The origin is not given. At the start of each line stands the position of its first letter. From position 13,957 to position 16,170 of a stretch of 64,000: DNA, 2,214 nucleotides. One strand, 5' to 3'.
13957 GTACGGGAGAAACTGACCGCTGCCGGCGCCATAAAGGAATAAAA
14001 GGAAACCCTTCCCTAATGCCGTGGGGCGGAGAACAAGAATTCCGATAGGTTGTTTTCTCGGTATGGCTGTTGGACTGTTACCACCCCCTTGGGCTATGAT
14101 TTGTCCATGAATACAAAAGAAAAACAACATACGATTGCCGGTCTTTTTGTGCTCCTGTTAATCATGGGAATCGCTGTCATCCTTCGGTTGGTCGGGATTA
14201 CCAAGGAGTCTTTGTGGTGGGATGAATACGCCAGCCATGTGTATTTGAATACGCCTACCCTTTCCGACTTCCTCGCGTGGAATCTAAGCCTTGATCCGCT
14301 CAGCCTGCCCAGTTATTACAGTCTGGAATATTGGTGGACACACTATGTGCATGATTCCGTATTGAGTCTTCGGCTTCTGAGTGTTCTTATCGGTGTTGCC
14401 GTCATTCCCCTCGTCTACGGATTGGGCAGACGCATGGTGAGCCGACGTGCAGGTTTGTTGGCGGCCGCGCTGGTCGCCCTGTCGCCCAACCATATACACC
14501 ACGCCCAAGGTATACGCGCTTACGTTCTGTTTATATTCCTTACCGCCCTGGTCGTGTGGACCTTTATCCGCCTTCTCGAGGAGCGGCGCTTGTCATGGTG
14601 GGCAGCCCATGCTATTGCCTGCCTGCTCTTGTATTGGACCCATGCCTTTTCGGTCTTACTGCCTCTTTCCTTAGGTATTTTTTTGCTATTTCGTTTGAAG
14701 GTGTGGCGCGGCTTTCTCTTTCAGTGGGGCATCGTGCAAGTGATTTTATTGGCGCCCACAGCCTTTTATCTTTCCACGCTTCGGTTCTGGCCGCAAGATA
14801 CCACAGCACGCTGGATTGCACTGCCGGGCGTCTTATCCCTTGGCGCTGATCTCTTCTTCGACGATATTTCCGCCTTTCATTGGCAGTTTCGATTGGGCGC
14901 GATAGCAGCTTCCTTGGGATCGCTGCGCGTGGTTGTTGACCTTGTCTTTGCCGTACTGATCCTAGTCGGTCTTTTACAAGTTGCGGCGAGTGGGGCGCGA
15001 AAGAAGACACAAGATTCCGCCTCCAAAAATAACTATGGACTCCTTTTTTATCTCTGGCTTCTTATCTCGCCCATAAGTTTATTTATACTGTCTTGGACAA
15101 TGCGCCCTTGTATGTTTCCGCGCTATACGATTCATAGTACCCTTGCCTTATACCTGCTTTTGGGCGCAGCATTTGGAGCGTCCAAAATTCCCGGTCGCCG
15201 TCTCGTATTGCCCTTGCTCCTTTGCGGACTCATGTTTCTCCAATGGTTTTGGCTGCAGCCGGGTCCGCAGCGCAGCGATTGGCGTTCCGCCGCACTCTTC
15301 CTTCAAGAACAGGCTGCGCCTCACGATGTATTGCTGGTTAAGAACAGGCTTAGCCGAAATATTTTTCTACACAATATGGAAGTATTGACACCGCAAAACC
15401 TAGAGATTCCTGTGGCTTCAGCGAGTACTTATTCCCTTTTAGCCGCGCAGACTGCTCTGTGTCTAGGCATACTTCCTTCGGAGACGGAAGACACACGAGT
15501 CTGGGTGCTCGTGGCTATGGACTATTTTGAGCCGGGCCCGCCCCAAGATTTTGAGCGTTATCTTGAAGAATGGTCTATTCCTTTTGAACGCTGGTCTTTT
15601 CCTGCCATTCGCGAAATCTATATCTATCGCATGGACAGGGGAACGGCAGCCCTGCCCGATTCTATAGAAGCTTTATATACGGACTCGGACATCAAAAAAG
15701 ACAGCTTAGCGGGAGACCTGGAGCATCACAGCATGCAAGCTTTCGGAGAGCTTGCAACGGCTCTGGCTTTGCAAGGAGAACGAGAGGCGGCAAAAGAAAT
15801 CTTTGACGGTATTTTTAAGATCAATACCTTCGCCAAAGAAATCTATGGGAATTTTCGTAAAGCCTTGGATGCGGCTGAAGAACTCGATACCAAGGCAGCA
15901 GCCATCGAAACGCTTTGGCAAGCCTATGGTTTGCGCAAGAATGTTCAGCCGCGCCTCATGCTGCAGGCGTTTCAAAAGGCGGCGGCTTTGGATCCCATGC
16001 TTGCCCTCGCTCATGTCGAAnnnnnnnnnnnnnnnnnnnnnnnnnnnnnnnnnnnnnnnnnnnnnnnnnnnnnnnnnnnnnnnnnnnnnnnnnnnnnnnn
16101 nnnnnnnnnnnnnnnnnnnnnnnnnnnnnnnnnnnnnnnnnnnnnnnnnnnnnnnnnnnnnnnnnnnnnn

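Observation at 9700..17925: Tandem pair of giant GT-C-membrane-domain plus TPR-array proteins (TMTC-like), candidate bacterial protein O-glycosylation system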

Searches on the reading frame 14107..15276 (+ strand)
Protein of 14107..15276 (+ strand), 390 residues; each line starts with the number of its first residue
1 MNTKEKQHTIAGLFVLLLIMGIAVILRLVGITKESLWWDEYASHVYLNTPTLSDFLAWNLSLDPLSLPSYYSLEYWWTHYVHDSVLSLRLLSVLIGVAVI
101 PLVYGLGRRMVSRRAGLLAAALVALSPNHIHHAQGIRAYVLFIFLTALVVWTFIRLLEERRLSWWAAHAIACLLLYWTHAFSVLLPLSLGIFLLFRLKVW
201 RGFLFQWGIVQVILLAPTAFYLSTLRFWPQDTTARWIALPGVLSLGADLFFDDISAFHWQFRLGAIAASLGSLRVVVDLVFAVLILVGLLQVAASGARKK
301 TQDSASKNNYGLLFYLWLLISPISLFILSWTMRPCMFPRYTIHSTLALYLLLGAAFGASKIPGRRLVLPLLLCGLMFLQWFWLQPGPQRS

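Call 70: search_solved_structures(query=A4, max_evalue=1, show_alignments=3)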
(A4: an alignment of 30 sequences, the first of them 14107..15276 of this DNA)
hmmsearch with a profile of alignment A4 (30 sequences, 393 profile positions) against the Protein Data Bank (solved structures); distinct sequences matched with E-value up to 1: 0.

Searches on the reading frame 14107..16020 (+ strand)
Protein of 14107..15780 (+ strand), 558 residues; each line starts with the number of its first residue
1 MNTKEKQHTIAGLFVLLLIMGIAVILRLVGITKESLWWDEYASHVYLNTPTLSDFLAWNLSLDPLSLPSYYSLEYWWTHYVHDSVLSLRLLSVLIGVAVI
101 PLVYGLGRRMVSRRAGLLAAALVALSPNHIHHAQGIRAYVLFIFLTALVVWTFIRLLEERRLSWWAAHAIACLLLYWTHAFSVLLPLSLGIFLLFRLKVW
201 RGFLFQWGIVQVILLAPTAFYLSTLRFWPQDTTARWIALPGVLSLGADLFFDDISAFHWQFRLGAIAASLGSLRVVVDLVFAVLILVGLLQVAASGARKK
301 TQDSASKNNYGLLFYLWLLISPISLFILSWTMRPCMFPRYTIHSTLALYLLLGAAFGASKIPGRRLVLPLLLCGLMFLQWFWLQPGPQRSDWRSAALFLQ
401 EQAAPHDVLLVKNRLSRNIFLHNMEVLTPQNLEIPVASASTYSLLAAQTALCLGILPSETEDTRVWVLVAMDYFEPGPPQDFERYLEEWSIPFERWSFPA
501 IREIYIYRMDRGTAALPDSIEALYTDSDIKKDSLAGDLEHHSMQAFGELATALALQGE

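Call 11: search_solved_structures(query=window:14107-15780:+, max_evalue=1, show_alignments=2)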
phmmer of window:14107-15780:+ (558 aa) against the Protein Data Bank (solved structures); distinct sequences matched with E-value up to 1: 0.

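Call 24: search_protein_families(library=pfam, proteins=[window:14107-15780:+], max_evalue=1)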
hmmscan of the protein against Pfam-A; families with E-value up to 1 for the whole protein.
window:14107-15780:+ (558 aa): 2 families
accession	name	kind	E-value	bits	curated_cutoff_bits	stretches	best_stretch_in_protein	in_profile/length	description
PF13231.12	PMT_2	-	5e-10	40.2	26.1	1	81-211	17-149/160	Dolichyl-phosphate-mannose-protein mannosyltransferase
PF11028.14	TMEM260-like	-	0.32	11.2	24.2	1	108-196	81-173/179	Protein O-mannosyl-transferase TMEM260-like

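Call 25: search_protein_families(library=ncbifam, proteins=[window:14107-15780:+], max_evalue=0.1)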
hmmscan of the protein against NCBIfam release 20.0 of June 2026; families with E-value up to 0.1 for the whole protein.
window:14107-15780:+ (558 aa): 2 families
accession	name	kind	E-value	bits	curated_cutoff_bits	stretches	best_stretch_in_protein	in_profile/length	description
TIGR03663.1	TIGR03663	subfamily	6.1e-11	42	126.25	1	16-173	4-157/435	flippase activity-associated protein Agl23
TIGR04154.1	archaeo_STT3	subfamily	0.0001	20.9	450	1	88-292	98-293/831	oligosaccharyl transferase, archaeosortase A system-associated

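Call 46: predict_structure(alignment_id=A3)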
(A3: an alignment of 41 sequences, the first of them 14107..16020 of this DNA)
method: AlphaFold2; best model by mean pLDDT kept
length: 638 residues; sequences in the alignment: 41
mean_pLDDT: 90.3   pTM: 0.90
mean pLDDT of the five models: 90.3, 89.8, 89.8, 88.9, 88.6
residues with pLDDT >= 90: 464; 70-90: 130; 50-70: 32; < 50: 12
segments of 3 or more residues with pLDDT < 50: 528-537
pLDDT, mean of each block of 10 residues (from residue 1): 64 95 97 91 92 91 86 96 96 98 96 95 97 92 98 95 98 96 96 93 96 95 78 68 89 85 89 92 96 83 60 95 93 86 96 92 92 97 90 96 95 94 94 94 94 82 90 83 93 94 93 89 68 51 93 95 95 92 95 95 92 88 96 94
secondary structure, 60 per line:
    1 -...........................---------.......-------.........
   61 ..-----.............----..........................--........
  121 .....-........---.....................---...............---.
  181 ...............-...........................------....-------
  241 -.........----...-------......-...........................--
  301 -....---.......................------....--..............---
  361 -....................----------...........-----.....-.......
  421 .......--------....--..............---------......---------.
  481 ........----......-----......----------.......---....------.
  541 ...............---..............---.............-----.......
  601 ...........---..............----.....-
elements in order: H2-28 H38-44 H52-62 H68-80 H85-110 H113-125 H127-134 H138-158 H162-176 H180-195 H197-223 H230-233 H242-250 H265-270 H272-298 H302-305 H309-331 H338-341 H344-357 H362-381 H392-402 E408-412 H414-427 E436-439 H442-455 E465-470 H480-488 E493-498 E504-509 H520-526 H530-533 H540-555 H559-572 H576-588 H594-611 H615-628 H633-637

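Call 67: search_solved_structures(query=A3, max_evalue=0.01, show_alignments=0)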
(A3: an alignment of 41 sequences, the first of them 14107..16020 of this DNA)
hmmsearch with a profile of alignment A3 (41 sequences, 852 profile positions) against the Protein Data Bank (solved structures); distinct sequences matched with E-value up to 0.01: 149 (the best 60 are shown).
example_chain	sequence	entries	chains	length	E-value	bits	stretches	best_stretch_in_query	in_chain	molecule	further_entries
9qhb_A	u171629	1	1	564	3.9e-59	204.3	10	606-672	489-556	Engineered tetratricopeptide repeat protein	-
8bu0_A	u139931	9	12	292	1.3e-33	119.9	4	606-672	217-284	Consensus tetratricopeptide repeat protein | Crystal structure of an 8-repeat consensus TPR superhelix with Zinc. | Monomer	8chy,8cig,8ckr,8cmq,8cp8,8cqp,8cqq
9qhc_A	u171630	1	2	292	5.3e-31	111.3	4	606-667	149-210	Engineered tetratricopeptide repeat protein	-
1w3b_A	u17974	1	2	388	6.6e-24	87.8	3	612-761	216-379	UDP-N-ACETYLGLUCOSAMINE--PEPTIDE N-ACETYLGLUCOSAMINYLTRANSFERASE 110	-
7yea_A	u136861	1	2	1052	1.1e-23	87.1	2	614-797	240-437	UDP-N-acetylglucosamine--peptide N-acetylglucosaminyltransferase 110 kDa subunit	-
7yeh_B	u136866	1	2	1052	1.4e-23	86.7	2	612-797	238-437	UDP-N-acetylglucosamine--peptide N-acetylglucosaminyltransferase 110 kDa subunit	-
7ntf_A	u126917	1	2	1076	1.8e-23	86.3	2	612-797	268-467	Isoform 1 of UDP-N-acetylglucosamine--peptide N-acetylglucosaminyltransferase 110 kDa subu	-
6eou_A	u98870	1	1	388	3.8e-21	78.7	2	612-761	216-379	UDP-N-acetylglucosamine--peptide N-acetylglucosaminyltransferase 110 kDa subunit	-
7y4i_A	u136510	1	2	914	1.3e-19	73.6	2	612-790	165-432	Probable UDP-N-acetylglucosamine--peptide N-acetylglucosaminyltransferase SPINDLY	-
8dtf_A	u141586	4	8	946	1.5e-19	73.4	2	612-790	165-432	Probable UDP-N-acetylglucosamine--peptide N-acetylglucosaminyltransferase SPINDLY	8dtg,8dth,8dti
2fo7_A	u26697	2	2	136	2.8e-17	65.9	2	606-668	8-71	SYNTHETIC CONSENSUS TPR PROTEIN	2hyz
8ch0_A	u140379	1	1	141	3.1e-17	65.7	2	606-668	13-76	Consensus tetratricopeptide repeat protein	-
1na0_A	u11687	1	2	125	1.8e-16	63.2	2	607-672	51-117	designed protein CTPR3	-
9gzg_A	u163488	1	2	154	2.5e-15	59.4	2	606-672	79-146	Engineered CTPR protein with glutamic acids for conductivity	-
7obi_A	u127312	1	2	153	2.7e-15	59.3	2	606-675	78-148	CTPR-rv4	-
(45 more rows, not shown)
